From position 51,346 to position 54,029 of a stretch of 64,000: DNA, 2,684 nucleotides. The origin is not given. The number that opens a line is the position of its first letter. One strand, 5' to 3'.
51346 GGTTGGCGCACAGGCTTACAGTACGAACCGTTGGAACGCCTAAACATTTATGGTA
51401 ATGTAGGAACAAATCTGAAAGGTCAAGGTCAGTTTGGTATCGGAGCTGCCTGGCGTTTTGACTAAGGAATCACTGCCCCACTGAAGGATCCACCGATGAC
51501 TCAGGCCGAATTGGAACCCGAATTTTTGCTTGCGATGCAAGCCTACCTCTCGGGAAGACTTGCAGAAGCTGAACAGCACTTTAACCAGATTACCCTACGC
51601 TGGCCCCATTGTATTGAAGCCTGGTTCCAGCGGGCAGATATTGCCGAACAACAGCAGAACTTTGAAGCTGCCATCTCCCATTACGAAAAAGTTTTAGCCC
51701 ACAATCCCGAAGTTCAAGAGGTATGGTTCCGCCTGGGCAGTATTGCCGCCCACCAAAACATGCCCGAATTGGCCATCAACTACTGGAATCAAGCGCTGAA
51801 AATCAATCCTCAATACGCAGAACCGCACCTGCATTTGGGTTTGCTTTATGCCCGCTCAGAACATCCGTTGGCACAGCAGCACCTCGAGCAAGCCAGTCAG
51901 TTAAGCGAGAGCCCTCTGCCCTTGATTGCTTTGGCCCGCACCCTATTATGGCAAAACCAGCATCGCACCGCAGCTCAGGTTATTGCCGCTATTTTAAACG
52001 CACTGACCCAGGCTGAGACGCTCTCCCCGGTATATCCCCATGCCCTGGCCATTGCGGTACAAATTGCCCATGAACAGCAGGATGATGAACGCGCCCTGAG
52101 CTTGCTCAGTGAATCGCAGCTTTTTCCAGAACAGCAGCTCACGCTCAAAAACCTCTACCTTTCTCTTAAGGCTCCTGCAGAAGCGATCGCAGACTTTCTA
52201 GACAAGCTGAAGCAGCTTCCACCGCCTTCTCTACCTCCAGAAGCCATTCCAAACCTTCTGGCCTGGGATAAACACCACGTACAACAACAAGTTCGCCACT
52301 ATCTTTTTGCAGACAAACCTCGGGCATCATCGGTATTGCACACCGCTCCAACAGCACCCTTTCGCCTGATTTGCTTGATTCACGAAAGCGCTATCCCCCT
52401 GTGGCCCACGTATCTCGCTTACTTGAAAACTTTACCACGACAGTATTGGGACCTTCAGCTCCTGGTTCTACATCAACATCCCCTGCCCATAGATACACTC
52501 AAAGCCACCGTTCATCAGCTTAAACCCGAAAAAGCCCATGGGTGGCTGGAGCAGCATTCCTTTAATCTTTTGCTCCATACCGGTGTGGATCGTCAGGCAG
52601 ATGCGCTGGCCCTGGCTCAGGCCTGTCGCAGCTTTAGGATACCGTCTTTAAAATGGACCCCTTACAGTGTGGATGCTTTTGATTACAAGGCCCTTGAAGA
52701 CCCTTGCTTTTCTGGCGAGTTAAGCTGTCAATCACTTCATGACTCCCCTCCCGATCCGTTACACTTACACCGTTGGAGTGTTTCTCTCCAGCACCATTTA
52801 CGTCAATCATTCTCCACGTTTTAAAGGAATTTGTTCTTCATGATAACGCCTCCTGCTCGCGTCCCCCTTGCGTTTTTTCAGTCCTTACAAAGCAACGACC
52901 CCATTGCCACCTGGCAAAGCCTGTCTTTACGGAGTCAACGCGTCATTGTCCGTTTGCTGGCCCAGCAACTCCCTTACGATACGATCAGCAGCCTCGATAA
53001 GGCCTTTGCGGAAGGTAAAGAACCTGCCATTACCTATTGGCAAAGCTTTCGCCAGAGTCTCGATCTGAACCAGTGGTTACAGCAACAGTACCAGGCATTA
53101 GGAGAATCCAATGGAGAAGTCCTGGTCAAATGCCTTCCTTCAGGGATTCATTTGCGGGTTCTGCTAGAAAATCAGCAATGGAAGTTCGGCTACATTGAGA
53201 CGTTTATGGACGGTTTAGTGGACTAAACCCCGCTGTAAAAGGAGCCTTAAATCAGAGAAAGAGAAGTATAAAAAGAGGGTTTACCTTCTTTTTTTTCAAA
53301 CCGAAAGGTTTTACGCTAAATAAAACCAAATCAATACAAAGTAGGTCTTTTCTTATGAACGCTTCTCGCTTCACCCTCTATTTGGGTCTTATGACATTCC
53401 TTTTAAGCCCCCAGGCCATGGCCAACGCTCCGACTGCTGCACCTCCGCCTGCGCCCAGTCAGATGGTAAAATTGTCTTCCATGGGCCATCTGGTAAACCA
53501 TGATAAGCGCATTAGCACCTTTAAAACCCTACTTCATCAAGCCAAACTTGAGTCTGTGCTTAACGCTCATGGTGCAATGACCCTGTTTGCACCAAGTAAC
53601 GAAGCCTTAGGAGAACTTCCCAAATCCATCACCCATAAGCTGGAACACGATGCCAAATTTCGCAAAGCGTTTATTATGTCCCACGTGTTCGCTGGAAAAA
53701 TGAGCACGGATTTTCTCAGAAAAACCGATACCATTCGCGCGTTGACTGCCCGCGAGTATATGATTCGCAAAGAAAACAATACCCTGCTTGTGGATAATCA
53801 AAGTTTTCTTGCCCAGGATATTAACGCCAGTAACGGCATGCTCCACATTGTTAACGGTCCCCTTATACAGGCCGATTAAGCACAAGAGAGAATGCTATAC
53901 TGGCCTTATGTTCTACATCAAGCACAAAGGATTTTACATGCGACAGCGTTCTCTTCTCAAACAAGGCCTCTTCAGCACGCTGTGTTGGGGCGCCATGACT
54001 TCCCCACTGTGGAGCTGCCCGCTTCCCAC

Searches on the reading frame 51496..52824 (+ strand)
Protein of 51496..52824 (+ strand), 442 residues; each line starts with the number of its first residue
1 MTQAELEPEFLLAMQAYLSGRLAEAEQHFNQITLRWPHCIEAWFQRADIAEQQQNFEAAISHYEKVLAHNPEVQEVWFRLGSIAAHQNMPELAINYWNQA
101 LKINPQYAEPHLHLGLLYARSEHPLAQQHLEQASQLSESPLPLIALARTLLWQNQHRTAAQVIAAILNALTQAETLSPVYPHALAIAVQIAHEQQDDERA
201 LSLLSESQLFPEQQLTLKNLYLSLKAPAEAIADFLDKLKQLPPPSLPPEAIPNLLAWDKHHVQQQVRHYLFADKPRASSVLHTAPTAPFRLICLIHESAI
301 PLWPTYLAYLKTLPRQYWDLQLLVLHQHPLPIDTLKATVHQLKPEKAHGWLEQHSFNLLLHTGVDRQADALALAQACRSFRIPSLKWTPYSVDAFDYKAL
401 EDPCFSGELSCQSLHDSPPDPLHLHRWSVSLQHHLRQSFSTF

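Call 26: search_protein_families(library=pfam, proteins=[window:51496-52824:+], max_evalue=0.00001)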
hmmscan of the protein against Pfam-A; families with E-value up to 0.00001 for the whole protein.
window:51496-52824:+ (442 aa): 10 families
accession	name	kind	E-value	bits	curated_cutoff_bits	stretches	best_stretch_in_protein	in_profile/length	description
PF00515.34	TPR_1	-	1.9e-19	69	27.8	2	41-72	2-33/34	Tetratricopeptide repeat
PF07719.23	TPR_2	-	6.7e-18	63.7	27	2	41-72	2-33/34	Tetratricopeptide repeat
PF13432.12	TPR_16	-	1.5e-15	57.7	32.7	2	45-107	2-64/65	Tetratricopeptide repeat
PF13428.12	TPR_14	-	1.8e-12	47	23.5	1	41-82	2-43/44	Tetratricopeptide repeat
PF14559.12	TPR_19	-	5.4e-12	46.3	25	0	52-108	3-59/68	Tetratricopeptide repeat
PF13414.12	TPR_11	-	1.4e-11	44.3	26.8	1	91-120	11-40/42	TPR repeat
PF13181.12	TPR_8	-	7e-11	41.8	25.7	0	41-68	2-29/34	Tetratricopeptide repeat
PF13174.12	TPR_6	-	8.2e-08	32.8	26.3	0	41-72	1-32/33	Tetratricopeptide repeat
PF13424.12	TPR_12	-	8.4e-08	32.7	30.1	0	12-68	9-73/77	Tetratricopeptide repeat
PF13431.12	TPR_17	-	5.8e-07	29.7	24.4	0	62-94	1-33/34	Tetratricopeptide repeat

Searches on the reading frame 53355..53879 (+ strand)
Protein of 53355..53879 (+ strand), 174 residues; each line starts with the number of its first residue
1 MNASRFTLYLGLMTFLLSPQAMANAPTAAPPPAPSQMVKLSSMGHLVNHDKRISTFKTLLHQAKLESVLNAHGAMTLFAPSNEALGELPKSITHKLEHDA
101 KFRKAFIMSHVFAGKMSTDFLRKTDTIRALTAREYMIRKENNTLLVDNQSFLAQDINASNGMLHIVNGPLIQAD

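Call 68: search_protein_families(library=pfam, proteins=[window:53355-53879:+], max_evalue=0.00001)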
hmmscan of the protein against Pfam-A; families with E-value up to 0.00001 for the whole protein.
window:53355-53879:+ (174 aa): 1 family
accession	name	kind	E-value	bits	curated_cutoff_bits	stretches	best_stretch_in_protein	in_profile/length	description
PF02469.27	Fasciclin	-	1.3e-22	80.8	22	1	52-171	2-122/123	Fasciclin domain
